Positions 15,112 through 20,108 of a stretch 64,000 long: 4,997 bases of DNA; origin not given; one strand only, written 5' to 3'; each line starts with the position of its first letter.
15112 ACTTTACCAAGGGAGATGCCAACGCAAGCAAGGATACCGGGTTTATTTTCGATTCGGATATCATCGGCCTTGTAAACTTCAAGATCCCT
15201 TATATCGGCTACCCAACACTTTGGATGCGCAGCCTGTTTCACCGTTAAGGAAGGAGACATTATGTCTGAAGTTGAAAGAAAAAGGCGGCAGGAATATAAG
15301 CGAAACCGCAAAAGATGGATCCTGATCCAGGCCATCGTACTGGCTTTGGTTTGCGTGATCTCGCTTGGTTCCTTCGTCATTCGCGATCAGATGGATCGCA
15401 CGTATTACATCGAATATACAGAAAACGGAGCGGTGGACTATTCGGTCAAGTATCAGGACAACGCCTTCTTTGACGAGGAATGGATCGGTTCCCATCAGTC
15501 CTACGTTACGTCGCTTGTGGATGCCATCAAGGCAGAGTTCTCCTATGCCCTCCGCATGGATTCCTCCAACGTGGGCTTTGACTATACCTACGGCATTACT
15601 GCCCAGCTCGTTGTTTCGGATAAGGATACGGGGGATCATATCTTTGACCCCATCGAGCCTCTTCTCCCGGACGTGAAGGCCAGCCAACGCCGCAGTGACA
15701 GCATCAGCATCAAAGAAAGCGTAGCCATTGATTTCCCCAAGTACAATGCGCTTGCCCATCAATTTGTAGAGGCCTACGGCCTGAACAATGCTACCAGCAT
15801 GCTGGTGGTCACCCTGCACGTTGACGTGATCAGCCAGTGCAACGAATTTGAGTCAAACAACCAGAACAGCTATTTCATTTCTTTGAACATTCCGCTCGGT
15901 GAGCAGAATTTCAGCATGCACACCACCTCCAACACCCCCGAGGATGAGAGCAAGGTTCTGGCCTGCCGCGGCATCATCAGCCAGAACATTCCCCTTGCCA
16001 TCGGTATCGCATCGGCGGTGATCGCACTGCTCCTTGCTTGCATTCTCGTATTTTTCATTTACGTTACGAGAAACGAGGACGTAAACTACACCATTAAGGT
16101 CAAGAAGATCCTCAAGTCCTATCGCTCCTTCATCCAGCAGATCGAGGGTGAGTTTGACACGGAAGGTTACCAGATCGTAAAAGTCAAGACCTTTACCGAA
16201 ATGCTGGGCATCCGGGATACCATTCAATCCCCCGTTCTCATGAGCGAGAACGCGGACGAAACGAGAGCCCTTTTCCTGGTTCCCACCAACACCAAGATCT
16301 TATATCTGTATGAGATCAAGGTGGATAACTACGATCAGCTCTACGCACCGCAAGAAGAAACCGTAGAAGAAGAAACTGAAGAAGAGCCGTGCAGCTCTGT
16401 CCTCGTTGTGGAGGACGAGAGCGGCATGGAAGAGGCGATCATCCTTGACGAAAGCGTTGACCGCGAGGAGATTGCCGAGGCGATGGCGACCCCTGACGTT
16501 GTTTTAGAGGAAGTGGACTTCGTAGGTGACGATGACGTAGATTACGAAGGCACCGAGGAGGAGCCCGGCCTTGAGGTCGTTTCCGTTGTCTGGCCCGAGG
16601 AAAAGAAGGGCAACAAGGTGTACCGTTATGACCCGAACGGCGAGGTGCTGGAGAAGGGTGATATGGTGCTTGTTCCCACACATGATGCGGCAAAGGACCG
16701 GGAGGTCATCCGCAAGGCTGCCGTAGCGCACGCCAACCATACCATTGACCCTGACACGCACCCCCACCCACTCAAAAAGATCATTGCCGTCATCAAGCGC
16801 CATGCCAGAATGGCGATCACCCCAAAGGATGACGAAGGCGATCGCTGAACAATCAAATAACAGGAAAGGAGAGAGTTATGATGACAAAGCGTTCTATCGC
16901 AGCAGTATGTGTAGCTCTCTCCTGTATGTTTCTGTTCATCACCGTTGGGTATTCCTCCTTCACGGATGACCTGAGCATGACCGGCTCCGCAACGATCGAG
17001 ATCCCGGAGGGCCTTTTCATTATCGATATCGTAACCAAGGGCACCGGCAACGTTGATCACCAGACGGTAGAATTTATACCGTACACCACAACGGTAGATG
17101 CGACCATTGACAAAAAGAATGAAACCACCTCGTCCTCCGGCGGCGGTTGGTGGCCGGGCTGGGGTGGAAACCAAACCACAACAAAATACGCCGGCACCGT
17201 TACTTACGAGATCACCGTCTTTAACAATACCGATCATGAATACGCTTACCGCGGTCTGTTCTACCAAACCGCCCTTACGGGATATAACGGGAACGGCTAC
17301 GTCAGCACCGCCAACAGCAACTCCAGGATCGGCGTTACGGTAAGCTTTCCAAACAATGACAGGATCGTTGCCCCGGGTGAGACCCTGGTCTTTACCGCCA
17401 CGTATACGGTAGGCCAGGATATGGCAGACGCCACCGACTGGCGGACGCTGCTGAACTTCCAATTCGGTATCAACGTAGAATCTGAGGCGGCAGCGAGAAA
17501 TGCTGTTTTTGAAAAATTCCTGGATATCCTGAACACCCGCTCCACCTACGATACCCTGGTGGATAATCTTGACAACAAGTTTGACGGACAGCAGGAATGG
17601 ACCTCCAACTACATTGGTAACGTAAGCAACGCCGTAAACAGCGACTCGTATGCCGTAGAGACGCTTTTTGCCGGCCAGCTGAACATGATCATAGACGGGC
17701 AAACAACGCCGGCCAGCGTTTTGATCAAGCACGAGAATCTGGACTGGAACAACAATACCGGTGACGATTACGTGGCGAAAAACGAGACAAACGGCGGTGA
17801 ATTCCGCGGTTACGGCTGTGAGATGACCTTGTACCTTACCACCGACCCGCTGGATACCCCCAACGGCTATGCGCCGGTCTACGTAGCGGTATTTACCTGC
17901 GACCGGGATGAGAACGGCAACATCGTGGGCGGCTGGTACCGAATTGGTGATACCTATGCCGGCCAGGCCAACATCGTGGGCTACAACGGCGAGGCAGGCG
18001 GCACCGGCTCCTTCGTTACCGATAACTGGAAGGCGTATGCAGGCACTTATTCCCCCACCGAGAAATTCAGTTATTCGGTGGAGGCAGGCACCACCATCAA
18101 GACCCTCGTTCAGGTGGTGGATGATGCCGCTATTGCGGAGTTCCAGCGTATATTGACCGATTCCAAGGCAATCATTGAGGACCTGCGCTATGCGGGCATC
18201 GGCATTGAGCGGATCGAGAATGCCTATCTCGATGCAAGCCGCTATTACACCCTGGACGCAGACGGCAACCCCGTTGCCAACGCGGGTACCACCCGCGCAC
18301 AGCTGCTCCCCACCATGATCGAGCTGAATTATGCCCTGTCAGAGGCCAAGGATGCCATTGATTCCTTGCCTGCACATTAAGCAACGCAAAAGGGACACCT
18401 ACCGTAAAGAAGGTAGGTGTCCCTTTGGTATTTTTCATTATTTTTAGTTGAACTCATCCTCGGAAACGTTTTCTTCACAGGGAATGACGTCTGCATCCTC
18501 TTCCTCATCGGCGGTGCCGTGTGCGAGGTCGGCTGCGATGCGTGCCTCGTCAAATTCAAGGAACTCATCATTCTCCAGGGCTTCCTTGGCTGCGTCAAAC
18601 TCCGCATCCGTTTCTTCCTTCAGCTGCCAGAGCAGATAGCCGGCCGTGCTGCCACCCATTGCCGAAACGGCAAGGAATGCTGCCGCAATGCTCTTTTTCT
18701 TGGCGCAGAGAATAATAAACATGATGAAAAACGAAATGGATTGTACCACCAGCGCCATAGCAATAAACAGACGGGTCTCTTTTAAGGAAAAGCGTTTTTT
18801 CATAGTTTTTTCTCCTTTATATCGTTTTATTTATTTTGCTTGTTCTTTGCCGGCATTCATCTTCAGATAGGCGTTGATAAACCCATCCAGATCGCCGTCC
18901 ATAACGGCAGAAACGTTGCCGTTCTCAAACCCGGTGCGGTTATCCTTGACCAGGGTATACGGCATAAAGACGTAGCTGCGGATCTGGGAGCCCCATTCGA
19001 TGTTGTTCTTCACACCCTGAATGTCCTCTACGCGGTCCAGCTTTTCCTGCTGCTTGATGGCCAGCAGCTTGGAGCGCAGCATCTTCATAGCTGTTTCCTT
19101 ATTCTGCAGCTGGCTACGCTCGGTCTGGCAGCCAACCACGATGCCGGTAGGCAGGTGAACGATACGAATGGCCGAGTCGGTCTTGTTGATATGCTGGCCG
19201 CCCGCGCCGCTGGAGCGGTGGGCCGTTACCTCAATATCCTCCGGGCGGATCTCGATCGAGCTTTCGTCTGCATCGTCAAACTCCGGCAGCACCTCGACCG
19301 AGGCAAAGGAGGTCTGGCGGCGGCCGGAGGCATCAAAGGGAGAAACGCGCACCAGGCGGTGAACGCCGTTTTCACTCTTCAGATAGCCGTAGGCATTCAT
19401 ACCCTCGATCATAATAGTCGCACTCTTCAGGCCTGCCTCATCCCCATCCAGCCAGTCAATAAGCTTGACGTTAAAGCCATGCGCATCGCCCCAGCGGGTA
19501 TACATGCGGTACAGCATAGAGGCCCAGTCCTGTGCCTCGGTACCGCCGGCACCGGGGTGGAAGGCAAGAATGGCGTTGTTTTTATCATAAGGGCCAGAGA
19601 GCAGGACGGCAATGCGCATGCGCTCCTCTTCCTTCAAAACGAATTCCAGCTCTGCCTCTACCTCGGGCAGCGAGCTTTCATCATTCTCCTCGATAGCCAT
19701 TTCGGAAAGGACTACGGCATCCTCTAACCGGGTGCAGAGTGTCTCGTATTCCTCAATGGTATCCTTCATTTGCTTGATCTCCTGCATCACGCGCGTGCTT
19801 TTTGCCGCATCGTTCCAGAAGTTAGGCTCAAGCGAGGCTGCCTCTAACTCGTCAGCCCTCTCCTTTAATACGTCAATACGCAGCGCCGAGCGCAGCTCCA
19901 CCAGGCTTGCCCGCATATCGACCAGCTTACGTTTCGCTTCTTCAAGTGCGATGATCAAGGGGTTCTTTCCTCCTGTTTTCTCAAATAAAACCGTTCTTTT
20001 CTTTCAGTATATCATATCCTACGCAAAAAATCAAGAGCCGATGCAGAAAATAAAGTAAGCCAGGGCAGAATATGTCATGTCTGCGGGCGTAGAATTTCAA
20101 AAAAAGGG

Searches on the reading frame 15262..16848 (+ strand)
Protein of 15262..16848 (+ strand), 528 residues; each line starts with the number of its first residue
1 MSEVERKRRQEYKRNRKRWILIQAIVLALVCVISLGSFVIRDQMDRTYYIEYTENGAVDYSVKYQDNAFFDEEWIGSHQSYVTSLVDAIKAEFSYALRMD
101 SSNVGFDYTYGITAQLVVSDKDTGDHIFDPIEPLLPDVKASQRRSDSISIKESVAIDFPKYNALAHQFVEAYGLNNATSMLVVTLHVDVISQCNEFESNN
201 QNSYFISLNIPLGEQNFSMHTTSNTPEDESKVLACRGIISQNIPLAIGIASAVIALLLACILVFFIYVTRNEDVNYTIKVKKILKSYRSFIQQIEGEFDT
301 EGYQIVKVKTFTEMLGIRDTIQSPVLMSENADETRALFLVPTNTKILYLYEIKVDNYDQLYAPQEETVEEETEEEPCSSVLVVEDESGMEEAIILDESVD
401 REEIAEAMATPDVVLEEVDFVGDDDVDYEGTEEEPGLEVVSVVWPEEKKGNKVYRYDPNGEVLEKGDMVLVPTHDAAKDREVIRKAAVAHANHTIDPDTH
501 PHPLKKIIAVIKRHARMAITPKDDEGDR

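Call 77: search_protein_families(library=pfam, proteins=[window:15262-16848:+])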
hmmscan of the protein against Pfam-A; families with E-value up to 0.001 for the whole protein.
window:15262-16848:+ (528 aa): 1 family
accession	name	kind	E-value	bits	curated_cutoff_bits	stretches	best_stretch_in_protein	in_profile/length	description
PF17231.7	DUF5305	-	6.6e-11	42.5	29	1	141-340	13-208/217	Family of unknown function (DUF5305)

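Call 79: search_protein_families(library=ncbifam, proteins=[window:15262-16848:+], max_evalue=0.01)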
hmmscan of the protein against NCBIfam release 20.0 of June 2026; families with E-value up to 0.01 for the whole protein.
window:15262-16848:+ (528 aa): 0 families

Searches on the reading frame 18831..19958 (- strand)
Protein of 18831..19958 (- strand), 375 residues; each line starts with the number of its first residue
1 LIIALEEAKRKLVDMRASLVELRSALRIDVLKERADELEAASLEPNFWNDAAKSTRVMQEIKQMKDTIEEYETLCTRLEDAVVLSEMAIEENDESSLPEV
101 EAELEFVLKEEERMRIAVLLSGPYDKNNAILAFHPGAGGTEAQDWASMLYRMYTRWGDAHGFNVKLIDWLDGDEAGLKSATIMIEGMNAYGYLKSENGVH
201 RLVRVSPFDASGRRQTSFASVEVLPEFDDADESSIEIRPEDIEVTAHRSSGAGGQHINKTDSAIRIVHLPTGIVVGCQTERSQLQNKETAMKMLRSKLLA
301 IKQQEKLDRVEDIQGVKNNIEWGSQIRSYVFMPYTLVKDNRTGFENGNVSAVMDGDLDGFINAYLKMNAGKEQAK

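Call 77: search_protein_families(library=pfam, proteins=[window:18831-19958:-])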
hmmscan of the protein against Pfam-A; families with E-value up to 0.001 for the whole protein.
window:18831-19958:- (375 aa): 2 families
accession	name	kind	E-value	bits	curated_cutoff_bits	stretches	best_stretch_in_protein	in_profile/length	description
PF03462.23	PCRF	-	1.5e-56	191.7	24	1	31-221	1-194/194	PCRF domain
PF00472.26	RF-1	-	1.6e-39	134.9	35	1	232-341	2-116/116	RF-1 domain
